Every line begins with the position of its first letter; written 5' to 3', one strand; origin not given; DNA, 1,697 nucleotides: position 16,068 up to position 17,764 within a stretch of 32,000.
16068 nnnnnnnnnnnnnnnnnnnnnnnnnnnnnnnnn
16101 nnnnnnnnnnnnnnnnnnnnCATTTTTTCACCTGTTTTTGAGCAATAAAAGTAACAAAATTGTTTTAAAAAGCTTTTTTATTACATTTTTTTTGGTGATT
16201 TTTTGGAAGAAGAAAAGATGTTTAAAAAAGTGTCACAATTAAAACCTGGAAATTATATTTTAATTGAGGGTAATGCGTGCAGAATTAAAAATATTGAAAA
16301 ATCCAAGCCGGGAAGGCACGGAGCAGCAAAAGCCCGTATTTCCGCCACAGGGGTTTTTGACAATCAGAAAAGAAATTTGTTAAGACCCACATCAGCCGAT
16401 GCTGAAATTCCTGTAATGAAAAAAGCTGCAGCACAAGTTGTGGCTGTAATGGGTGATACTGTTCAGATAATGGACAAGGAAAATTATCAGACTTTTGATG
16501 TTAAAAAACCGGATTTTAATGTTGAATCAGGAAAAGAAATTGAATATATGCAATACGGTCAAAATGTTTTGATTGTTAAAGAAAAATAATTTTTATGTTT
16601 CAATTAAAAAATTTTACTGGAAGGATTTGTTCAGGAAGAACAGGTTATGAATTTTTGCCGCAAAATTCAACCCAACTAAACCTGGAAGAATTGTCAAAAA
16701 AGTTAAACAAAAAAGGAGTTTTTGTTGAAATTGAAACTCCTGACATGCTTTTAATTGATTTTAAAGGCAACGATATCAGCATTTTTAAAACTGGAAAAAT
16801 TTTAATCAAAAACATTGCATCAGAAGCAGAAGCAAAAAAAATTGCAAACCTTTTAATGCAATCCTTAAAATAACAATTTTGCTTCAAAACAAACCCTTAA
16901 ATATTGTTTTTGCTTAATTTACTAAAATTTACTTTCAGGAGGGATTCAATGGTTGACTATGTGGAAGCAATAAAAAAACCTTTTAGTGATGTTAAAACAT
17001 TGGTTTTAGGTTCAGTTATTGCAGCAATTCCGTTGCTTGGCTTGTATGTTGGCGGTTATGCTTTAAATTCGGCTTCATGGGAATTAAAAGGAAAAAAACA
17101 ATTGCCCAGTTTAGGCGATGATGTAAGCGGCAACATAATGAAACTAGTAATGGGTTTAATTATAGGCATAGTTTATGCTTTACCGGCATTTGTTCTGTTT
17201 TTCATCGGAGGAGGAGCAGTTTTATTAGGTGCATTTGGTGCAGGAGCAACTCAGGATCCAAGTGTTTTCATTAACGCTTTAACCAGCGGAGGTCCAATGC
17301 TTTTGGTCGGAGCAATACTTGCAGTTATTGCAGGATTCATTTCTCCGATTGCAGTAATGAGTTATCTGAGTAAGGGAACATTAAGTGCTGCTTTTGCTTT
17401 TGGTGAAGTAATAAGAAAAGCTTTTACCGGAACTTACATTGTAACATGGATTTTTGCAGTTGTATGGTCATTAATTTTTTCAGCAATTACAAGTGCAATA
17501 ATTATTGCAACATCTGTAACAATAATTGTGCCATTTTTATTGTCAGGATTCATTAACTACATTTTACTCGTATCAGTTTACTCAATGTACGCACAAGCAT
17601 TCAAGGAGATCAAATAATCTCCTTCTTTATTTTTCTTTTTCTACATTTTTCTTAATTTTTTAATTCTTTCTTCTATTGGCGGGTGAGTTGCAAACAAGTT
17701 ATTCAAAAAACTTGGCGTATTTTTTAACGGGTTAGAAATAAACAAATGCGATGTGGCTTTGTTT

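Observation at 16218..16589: aIF5A encodes arginine at the hypusine position (GRHG instead of GKHG)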

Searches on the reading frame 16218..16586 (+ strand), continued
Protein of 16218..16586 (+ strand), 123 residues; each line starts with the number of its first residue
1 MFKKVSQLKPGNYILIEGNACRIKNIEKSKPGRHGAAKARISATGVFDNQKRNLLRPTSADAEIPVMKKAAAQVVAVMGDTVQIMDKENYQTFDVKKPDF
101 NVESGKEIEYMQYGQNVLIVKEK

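Call 66: predict_structure(alignment_id=A2)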
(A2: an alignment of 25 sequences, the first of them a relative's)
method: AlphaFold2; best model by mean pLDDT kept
length: 123 residues; sequences in the alignment: 25
mean_pLDDT: 94.7   pTM: 0.78
mean pLDDT of the five models: 94.7, 93.3, 93.1, 90.6, 90.3
residues with pLDDT >= 90: 113; 70-90: 10; 50-70: 0; < 50: 0
segments of 3 or more residues with pLDDT < 50: none
pLDDT, mean of each block of 10 residues (from residue 1): 96 96 95 86 96 96 96 96 96 94 95 95 90
secondary structure, 60 per line:
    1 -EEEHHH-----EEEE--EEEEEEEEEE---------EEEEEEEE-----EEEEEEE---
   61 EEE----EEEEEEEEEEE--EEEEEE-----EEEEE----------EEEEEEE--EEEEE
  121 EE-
elements in order: E2-4 E13-16 E19-28 E38-45 E51-57 E61-63 E68-78 E81-86 E92-96 E107-113 E116-122

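Call 69: fold_search(model_id=the predicted structure, library=pdb)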
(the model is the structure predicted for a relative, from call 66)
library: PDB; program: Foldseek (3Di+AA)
matches with E <= 10: 805; with E <= 0.001: 74
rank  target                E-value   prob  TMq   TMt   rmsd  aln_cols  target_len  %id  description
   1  1bkb                  7.1e-14  1.00  0.94  0.85   1.5       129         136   40  INITIATION FACTOR 5A FROM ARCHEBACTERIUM PYROBACULUM AEROPHILUM (released 1998-11-04)
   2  1iz6_C                2.1e-13  1.00  0.93  0.85   1.6       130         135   43  Crystal Structure of Translation Initiation Factor 5A from Pyrococcus Horikoshii (released 2003-01-28)
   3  1iz6_A                4.6e-13  1.00  0.92  0.83   1.9       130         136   44  Crystal Structure of Translation Initiation Factor 5A from Pyrococcus Horikoshii (released 2003-01-28)
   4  8put_E                6.9e-13  1.00  0.92  0.88   1.7       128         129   36  IF5A in complex with Deoxyhypusine synthase (released 2024-07-03)
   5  8put_F                7.3e-13  1.00  0.90  0.86   1.9       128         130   36  IF5A in complex with Deoxyhypusine synthase (released 2024-07-03)
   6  2eif                  1.4e-12  1.00  0.92  0.86   1.7       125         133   38  Eukaryotic translation initiation factor 5A from Methanococcus jannaschii (released 1999-10-12)
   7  1eif                  2.2e-12  1.00  0.91  0.87   1.6       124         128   37  EUKARYOTIC TRANSLATION INITIATION FACTOR 5A FROM METHANOCOCCUS JANNASCHII (released 1998-10-14)
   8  7n4d_A                6.8e-10  1.00  0.77  0.68   3.9       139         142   27  Translation initiation factor eif-5a family protein from Naegleria fowleri ATCC 30863 (released 2021-06-23)
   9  8qzv                  2.0e-09  1.00  0.73  0.66   3.6       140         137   24  Crystal structure of translation factor eIF5A from Trichomonas vaginalis (released 2024-07-03)
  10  8ut0_Ls               3.2e-09  1.00  0.82  0.72   2.8       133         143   22  Eukaryotic 80S ribosome with Reh1, eIF5A and A/P site tRNA (released 2024-11-06)
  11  8bn3_eI               4.1e-09  1.00  0.82  0.71   2.9       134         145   23  Yeast 80S, ES7s delta, eIF5A, Stm1 containing (released 2024-01-10)
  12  8t2x_eI               5.1e-09  1.00  0.82  0.66   3.0       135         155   23  Hypomethylated yeast 80S bound with cycloheximide, P-site tRNA, A-site tRNA, messenger RNA and eIF5A, PRE (released 2024-12-11)
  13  5hy6                  5.4e-09  1.00  0.79  0.70   3.0       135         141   21  Spodoptera frugiperda eukaryotic translation initiation factor EIF5A (released 2016-02-10)
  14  8k2d_CE               6.3e-09  1.00  0.84  0.72   2.7       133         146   21  Cryo-EM structure of the yeast 80S ribosome with tigecycline, eEF2, Stm1 and eIF5A (released 2024-07-10)
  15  1xtd                  8.1e-09  1.00  0.81  0.68   3.3       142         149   21  Structural Analysis of Leishmania mexicana eukaryotic initiation factor 5a (released 2004-10-26)
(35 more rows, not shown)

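Call 75: find_related_loci(query=A2, collection=metagenome_contigs, flank=6000)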
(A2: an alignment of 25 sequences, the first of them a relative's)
Query A2 (123 aa) in metagenome_contigs; peptide patterns used: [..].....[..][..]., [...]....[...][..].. (x = any residue, [..] = any of these).
432 stretches matched a pattern; 96 encode a relative of the query (tblastn E <= 1e-3); the best 80 are kept; 80 distinct loci.
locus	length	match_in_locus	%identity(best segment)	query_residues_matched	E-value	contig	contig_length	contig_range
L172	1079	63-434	70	2-123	1e-58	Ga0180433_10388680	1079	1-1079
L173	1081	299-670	65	2-123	7e-53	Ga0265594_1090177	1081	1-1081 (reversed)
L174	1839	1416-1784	60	2-123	1e-50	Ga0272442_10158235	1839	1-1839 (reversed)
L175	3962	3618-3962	65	2-114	2e-49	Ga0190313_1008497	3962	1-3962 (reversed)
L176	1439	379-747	59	2-123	9e-49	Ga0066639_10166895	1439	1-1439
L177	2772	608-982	57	1-123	9e-47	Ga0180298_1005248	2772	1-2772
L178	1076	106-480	58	1-123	1e-48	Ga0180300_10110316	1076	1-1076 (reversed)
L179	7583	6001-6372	53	2-123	3e-45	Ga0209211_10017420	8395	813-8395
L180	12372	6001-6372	56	2-123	6e-45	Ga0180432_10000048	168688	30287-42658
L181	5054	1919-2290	53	2-123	3e-45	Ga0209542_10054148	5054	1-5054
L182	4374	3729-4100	55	2-123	1e-44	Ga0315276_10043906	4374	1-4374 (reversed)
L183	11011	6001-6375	54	1-123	8e-44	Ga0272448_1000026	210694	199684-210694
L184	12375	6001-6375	54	1-123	8e-44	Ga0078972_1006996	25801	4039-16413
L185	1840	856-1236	50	2-123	1e-40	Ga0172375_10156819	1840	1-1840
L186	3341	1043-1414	48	2-123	9e-40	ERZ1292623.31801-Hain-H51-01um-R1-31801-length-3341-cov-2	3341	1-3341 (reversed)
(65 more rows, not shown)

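Call 84: find_encoding_contigs(protein=P0039, flank=10000, max_places=3)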
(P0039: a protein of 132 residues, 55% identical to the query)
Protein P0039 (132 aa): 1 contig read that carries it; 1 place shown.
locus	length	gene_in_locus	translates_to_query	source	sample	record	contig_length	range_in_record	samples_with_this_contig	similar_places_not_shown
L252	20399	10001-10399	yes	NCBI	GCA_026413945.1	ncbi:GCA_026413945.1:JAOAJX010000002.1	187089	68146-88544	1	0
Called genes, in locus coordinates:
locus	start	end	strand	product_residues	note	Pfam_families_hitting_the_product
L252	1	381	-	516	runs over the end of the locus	-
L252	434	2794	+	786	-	-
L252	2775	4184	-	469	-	-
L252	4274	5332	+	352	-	PF01544:CorA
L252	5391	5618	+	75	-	-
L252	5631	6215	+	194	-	PF01613:Flavin_Reduct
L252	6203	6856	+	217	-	-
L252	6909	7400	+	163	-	-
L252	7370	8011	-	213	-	PF00730:HhH-GPD, PF00633:HHH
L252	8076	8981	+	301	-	PF02729:OTCace_N, PF00185:OTCace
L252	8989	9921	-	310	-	PF04055:Radical_SAM, PF08608:Wyosine_form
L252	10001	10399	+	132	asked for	PF21485:IF5A-like_N, PF08207:EFP_N (weak)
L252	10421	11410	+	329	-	PF01916:DS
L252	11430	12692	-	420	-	PF00079:Serpin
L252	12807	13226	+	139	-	-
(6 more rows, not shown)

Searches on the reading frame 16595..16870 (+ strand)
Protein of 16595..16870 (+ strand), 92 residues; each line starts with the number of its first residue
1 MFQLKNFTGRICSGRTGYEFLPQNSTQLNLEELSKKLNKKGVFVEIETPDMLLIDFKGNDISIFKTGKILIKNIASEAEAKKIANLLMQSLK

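Call 44: search_protein_families(library=pfam, proteins=[window:16595-16870:+], max_evalue=1)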
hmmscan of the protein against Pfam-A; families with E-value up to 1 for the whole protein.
window:16595-16870:+ (92 aa): 3 families
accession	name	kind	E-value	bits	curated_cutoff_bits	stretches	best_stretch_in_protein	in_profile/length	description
PF00352.27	TBP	-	6e-05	23.2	22.9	1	26-91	15-82/85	Transcription factor TFIID (or TATA-binding protein, TBP)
PF07832.17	Bse634I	-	0.013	15.4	27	1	23-65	112-158/281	Cfr10I/Bse634I restriction endonuclease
PF16542.10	PNKP_ligase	-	0.05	13.3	28.2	1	5-56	82-132/377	PNKP adenylyltransferase domain, ligase domain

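Call 80: predict_structure(protein=window:16595-16870:+)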
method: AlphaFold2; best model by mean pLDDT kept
length: 92 residues; sequences in the alignment: 1
mean_pLDDT: 71.7   pTM: 0.61
mean pLDDT of the five models: 71.7, 46.4, 41.3, 39.0, 38.3
residues with pLDDT >= 90: 0; 70-90: 63; 50-70: 20; < 50: 9
segments of 3 or more residues with pLDDT < 50: 1-6
pLDDT, mean of each block of 10 residues (from residue 1): 44 60 65 81 80 80 81 82 75 57
secondary structure, 60 per line:
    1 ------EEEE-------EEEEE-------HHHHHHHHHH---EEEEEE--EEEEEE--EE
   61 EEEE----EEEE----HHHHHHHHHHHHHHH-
elements in order: E7-10 E18-22 H30-39 E43-48 E51-56 E59-64 E69-72 H77-91

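Call 89: fold_search(model_id=the predicted structure, library=pdb)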
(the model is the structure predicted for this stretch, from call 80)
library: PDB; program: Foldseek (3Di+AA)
matches with E <= 10: 938; with E <= 0.001: 0
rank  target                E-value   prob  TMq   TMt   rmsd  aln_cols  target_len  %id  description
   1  1ais_A                2.9e-02  1.00  0.60  0.33   3.4        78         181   23  TATA-BINDING PROTEIN/TRANSCRIPTION FACTOR (II)B/TATA-BOX COMPLEX FROM PYROCOCCUS WOESEI (released 1997-07-07)
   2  2jpi_MODEL_1_A        3.3e-02  0.99  0.52  0.50   3.7        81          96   18  NMR structure of PA4090 from Pseudomonas aeruginosa (released 2007-10-16)
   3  3c6k_B                4.9e-02  0.93  0.41  0.16   4.9        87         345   15  Crystal structure of human spermine synthase in complex with spermidine and 5-methylthioadenosine (released 2008-02-19)
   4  2z8u_P                5.8e-02  1.00  0.62  0.35   3.0        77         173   19  Methanococcus jannaschii TBP (released 2008-08-26)
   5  4eak_A                6.2e-02  0.99  0.50  0.50   4.9        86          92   13  Co-crystal structure of an AMPK core with ATP (released 2012-06-06)
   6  1qn7_A                6.5e-02  1.00  0.57  0.31   2.9        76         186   21  Crystal structure of the T(-27) Adenovirus major late promoter TATA box variant bound to wild-type TBP (Arabidopsis th (released 2000-02-07)
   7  5iy6_P                6.5e-02  0.98  0.51  0.29   3.7        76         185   20  Human holo-PIC in the closed state (released 2016-05-18)
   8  4rod_B                6.9e-02  1.00  0.56  0.32   3.0        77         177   18  Human TFIIB-related factor 2 (Brf2) and TBP bound to TRNAU1 promoter (released 2015-12-30)
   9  1qn5_B                6.9e-02  0.99  0.53  0.30   3.6        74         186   22  Crystal structure of the G(-26) Adenovirus major late promoter TATA box variant bound to wild-type TBP (Arabidopsis th (released 2000-02-07)
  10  1pcz_A                7.3e-02  1.00  0.62  0.33   2.5        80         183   20  STRUCTURE OF TATA-BINDING PROTEIN (released 1997-01-11)
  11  9k3b_U                7.7e-02  0.99  0.56  0.33   3.6        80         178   18  Human RNA Polymerase III de novo transcribing complex 10 overall (TC10-overall) (released 2025-04-16)
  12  1qna_A                8.2e-02  1.00  0.64  0.35   2.7        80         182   20  Crystal structure of the T(-30) Adenovirus major late promoter TATA box variant bound to wild-type TBP (Arabidopsis th (released 2000-02-07)
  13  1cdw_A                8.2e-02  1.00  0.60  0.33   2.8        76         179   16  HUMAN TBP CORE DOMAIN COMPLEXED WITH DNA (released 1996-12-23)
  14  1qne_B                8.2e-02  1.00  0.56  0.30   3.0        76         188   21  Crystal structure of the Adenovirus major late promoter TATA box bound to wild-type TBP (Arabidopsis thaliana TBP isof (released 2000-02-07)
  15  7egb_P                8.2e-02  0.97  0.51  0.30   3.8        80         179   20  TFIID-based holo PIC on SCP promoter (released 2021-05-05)
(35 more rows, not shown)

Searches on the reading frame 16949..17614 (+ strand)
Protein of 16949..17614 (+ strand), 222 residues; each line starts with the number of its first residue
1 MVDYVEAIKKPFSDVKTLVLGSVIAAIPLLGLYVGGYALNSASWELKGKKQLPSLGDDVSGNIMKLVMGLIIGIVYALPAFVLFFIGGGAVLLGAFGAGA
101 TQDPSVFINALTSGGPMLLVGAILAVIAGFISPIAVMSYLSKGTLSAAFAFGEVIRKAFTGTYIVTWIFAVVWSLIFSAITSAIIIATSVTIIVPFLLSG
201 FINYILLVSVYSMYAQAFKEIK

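Call 44: search_protein_families(library=pfam, proteins=[window:16949-17614:+], max_evalue=1)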
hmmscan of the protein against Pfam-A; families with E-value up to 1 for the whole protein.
window:16949-17614:+ (222 aa): 2 families
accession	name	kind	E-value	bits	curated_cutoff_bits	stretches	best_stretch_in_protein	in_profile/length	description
PF13197.11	DUF4013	-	1.1e-18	68.1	26.9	1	21-185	3-167/168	Protein of unknown function (DUF4013)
PF01006.25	HCV_NS4a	-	0.27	11.4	27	0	18-49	4-34/55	Hepatitis C virus non-structural protein NS4a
